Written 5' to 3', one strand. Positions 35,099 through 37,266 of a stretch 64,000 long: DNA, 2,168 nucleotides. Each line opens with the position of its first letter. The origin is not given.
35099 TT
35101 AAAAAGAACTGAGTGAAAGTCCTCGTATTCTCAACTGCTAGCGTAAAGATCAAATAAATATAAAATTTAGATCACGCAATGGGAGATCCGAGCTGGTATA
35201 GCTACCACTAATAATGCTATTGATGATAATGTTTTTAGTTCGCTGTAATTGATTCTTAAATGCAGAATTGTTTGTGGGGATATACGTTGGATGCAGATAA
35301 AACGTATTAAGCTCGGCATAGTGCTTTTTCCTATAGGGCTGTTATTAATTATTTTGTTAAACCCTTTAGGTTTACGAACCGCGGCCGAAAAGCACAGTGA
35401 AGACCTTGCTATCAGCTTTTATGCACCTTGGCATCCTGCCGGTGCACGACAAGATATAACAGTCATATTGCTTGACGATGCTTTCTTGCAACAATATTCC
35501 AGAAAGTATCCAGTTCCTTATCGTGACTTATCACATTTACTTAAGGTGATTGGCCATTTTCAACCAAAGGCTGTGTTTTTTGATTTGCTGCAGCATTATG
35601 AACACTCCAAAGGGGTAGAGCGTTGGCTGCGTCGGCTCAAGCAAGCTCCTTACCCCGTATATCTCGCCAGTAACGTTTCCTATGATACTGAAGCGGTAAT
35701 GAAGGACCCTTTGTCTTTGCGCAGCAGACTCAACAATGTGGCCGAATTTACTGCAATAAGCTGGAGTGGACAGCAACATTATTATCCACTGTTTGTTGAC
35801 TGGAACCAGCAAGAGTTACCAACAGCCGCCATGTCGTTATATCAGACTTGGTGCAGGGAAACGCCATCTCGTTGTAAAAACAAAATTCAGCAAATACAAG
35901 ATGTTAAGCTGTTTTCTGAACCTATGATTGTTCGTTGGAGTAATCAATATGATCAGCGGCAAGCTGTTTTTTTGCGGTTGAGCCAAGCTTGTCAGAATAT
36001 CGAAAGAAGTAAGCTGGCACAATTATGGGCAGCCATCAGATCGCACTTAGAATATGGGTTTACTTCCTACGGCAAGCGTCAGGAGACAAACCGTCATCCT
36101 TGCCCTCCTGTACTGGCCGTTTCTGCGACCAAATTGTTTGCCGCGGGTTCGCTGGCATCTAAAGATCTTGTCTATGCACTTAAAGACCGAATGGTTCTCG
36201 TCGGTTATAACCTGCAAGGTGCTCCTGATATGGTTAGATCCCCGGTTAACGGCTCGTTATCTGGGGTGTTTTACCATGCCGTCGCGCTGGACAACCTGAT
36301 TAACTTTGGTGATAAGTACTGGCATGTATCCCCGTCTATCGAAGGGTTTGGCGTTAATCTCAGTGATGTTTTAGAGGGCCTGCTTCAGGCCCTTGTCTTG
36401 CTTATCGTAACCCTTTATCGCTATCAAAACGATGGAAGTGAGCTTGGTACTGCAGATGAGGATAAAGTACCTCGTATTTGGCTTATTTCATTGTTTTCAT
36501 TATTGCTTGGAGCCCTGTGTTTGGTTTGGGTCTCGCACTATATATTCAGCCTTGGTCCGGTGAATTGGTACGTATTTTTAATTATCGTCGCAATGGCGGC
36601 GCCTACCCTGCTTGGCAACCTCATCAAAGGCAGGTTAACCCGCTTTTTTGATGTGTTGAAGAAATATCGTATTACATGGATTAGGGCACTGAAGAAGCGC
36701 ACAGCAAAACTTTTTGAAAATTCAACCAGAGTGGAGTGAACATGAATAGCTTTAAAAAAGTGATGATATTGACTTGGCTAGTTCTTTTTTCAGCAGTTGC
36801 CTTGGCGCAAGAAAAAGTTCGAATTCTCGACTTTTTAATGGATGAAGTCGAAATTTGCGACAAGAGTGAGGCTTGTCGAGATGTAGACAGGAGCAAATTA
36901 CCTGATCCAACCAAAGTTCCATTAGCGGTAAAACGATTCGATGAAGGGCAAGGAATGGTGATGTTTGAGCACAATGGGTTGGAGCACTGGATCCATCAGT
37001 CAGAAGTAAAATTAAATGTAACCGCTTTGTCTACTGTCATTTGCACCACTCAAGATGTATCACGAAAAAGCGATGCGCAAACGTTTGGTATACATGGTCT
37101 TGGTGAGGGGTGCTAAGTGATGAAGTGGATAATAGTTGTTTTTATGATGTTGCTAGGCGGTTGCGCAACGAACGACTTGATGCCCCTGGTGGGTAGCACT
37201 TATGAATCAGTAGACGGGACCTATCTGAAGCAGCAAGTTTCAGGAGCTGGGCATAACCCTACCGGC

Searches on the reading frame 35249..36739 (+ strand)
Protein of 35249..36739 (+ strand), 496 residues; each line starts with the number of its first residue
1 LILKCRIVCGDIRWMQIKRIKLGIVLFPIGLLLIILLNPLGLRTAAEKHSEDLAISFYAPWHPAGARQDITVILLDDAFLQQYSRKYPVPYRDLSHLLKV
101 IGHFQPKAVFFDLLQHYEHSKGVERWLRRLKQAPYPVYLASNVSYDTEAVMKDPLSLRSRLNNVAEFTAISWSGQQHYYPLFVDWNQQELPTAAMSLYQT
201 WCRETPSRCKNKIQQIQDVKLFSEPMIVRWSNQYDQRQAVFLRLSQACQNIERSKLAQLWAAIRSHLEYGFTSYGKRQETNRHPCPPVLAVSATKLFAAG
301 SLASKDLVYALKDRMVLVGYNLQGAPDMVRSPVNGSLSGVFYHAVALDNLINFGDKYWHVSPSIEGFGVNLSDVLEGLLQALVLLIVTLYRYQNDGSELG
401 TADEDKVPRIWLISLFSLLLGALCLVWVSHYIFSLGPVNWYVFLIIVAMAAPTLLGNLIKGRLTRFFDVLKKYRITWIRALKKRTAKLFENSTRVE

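Call 8: search_protein_families(library=pfam, proteins=[window:35249-36739:+])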
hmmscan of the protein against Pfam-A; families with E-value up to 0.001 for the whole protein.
window:35249-36739:+ (496 aa): 1 family
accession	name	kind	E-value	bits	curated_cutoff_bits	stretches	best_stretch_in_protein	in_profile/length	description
PF05226.16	CHASE2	-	6e-17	62.5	26.3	1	31-356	3-230/257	CHASE2 domain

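Call 14: find_encoding_contigs(protein=window:35249-36739:+, flank=10000, max_places=10)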
Protein window:35249-36739:+ (496 aa): no gene with exactly this product is on record in the collection.

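Call 16: find_encoding_contigs(protein=window:35291-36739:+, flank=10000, max_places=10)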
Protein window:35291-36739:+ (482 aa): no gene with exactly this product is on record in the collection.

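Call 17: find_homologous_proteins(query=window:35291-36739:+)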
Query window:35291-36739:+ (482 aa): 7 proteins with E <= 0.001 among 8000 candidates.
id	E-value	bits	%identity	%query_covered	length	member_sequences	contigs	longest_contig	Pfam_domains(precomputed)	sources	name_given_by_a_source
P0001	0.0e+0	1102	100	100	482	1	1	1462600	PF05226.17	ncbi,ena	-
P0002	7.7e-122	425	47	88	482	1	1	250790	PF05226.17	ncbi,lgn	ncbi:MAG: CHASE2 domain-containing protein [Desulforhopalus sp.]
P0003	3.5e-117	410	45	88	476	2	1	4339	PF05226.17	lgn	-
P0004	3.1e-114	400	42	89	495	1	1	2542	PF05226.17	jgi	jgi:hypothetical protein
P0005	1.6e-109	385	43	95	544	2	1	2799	PF05226.17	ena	-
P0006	4.5e-98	347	37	98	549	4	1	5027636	PF05226.17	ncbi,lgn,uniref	ncbi:CHASE2 domain-containing protein [Agarivorans sp. Z349TD_8]|uniref:CHASE2 domain-containing pro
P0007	2.8e-14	71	25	68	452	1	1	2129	PF05226.17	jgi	jgi:hypothetical protein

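Call 18: find_encoding_contigs(protein=P0001, flank=10000, max_places=10)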
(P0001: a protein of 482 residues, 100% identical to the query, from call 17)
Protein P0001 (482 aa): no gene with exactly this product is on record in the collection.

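Call 24: find_encoding_contigs(protein=P0010, flank=10000)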
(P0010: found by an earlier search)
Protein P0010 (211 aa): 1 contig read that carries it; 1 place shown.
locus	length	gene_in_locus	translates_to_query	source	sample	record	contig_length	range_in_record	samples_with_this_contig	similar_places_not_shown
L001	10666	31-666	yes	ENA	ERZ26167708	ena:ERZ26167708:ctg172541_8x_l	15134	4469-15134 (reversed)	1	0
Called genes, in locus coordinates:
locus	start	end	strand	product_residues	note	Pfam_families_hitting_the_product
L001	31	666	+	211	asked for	-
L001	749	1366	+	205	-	PF01145:Band_7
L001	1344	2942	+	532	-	-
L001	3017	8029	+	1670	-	PF12458:DUF3686, PF00004:AAA (faint), PF25472:DUF7902, PF07728:AAA_5 (faint)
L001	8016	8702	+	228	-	PF07894:SACK1 (faint), PF13091:PLDc_2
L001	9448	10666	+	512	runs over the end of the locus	PF00158:Sigma54_activat, PF14532:Sigma54_activ_2, PF00158:Sigma54_activat, PF25601:AAA_lid_14, PF12833:HTH_18, PF00165:HTH_AraC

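Call 25: search_protein_families(library=padloc, proteins=[window:35291-36739:+], max_evalue=0.01)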
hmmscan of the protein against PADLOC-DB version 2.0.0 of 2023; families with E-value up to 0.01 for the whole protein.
window:35291-36739:+ (482 aa): 0 families

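Call 28: find_encoding_contigs(protein=P0002, flank=6000, max_places=3)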
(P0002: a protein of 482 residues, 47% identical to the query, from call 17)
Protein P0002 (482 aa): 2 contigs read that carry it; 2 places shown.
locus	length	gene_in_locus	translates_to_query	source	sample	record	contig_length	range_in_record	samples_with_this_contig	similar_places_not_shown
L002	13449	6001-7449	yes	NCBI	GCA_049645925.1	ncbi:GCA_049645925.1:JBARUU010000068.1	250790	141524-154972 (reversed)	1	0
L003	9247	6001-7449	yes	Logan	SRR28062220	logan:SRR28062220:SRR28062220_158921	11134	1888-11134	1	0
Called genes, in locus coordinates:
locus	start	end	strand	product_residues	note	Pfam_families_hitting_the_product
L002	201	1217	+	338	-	PF02810:SEC-C, PF00557:Peptidase_M24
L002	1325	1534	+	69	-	PF00301:Rubredoxin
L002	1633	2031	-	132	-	PF01980:TrmO_N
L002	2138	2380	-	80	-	-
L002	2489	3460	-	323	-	PF11059:DUF2860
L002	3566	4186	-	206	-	PF00440:TetR_N, PF21303:TetR_C_39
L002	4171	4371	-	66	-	PF00440:TetR_N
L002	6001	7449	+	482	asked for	PF05226:CHASE2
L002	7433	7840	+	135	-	-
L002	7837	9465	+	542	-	PF01435:Peptidase_M48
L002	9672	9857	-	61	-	-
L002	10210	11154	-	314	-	PF00890:FAD_binding_2 (faint), PF01134:GIDA (faint), PF07992:Pyr_redox_2, PF13738:Pyr_redox_3, PF00070:Pyr_redox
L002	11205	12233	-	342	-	PF02322:Cyt_bd_oxida_II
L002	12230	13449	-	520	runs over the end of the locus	PF01654:Cyt_bd_oxida_I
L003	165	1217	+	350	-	PF02810:SEC-C, PF00557:Peptidase_M24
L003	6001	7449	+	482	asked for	PF05226:CHASE2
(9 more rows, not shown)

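Call 29: find_encoding_contigs(protein=P0006, flank=6000, max_places=3)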
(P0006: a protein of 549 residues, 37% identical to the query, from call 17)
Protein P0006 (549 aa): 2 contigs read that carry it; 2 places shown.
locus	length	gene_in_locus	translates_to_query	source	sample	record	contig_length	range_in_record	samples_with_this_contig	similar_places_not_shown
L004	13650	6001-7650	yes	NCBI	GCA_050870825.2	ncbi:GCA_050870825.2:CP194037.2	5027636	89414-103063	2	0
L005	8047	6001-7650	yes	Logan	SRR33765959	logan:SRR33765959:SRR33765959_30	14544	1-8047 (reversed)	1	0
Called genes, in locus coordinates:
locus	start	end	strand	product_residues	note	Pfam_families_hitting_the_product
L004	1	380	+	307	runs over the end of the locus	-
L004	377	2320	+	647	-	PF00672:HAMP, PF00015:MCPsignal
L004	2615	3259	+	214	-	PF04299:FMN_bind_2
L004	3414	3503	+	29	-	PF06961:DUF1294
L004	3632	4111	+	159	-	PF00583:Acetyltransf_1, PF13673:Acetyltransf_10, PF13508:Acetyltransf_7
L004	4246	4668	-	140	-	PF02566:OsmC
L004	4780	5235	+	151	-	PF22381:Staph_reg_Sar_Rot, PF12802:MarR_2, PF01047:MarR, PF13463:HTH_27 (weak)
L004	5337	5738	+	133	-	PF01053:Cys_Met_Meta_PP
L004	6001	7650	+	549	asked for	PF05226:CHASE2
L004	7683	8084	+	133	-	-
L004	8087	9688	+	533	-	PF01435:Peptidase_M48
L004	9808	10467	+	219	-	-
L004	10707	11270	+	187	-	PF03413:PepSY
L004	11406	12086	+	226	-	PF00072:Response_reg, PF00486:Trans_reg_C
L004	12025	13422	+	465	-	PF00672:HAMP, PF02518:HATPase_c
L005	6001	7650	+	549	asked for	PF05226:CHASE2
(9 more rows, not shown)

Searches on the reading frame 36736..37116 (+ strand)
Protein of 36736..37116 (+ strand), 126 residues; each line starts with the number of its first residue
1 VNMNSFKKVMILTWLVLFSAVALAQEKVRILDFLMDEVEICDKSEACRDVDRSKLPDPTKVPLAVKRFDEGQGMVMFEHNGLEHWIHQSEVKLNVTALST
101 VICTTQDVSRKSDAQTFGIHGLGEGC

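Call 8: search_protein_families(library=pfam, proteins=[window:36736-37116:+])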
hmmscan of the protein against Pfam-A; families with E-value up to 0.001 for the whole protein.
window:36736-37116:+ (126 aa): 0 families

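Call 25: search_protein_families(library=padloc, proteins=[window:36736-37116:+], max_evalue=0.01)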
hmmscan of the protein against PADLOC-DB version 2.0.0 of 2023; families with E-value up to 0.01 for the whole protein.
window:36736-37116:+ (126 aa): 0 families

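Call 77: list_cluster_members(proteins=[window:36736-37116:+, window:37117-38727:+, window:39542-40426:+, window:30905-33097:-])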
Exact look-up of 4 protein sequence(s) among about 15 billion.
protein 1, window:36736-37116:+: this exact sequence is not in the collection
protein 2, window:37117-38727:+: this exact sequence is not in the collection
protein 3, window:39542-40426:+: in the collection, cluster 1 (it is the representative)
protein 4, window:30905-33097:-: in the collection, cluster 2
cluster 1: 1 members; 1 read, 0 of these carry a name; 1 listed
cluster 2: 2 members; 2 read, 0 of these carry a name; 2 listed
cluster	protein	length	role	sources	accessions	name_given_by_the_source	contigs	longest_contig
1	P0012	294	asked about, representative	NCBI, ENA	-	-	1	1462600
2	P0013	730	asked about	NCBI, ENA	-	-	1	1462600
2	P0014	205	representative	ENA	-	-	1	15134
